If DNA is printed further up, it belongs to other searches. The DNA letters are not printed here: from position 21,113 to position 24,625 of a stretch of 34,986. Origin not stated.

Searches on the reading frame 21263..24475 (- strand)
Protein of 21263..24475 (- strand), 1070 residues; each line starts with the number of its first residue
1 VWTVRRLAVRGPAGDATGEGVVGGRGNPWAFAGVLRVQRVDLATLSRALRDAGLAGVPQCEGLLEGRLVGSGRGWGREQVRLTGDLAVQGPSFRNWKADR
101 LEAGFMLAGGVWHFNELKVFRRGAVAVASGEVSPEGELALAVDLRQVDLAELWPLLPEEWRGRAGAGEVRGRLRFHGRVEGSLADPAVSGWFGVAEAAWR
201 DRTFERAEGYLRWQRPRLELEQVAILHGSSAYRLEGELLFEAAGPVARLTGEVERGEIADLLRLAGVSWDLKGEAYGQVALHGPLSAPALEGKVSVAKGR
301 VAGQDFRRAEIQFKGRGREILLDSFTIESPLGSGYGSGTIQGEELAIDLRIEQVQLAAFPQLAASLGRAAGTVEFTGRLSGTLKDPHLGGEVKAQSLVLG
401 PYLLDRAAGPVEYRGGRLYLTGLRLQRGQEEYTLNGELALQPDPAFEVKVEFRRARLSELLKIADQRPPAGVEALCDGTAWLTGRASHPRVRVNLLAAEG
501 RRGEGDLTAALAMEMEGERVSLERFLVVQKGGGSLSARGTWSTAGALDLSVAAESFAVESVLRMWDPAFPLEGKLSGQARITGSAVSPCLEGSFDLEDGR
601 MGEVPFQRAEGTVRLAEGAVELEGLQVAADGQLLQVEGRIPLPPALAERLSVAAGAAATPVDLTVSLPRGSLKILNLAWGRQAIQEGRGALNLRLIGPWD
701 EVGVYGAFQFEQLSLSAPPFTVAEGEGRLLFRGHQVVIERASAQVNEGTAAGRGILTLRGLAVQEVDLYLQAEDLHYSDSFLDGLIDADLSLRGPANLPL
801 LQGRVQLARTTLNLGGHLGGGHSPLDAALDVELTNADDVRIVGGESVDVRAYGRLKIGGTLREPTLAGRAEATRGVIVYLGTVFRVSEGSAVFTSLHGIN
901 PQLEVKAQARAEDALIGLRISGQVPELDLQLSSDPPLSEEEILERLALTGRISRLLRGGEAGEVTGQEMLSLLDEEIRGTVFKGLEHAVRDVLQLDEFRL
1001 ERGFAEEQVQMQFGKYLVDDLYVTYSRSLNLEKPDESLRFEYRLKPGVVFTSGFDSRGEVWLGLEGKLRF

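Call 3: search_protein_families(library=pfam, proteins=[window:21263-24475:-], max_evalue=0.1)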
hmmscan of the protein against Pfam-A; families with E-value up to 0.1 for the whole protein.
window:21263-24475:- (1070 aa): 2 families
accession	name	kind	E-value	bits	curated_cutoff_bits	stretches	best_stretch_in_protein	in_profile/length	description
PF04357.19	TamB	-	2e-43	149.6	22.4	1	742-1065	4-376/381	TamB, inner membrane protein subunit of TAM complex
PF05359.17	DUF748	-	0.0066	15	50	1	122-215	511-603/1037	Domain of Unknown Function (DUF748)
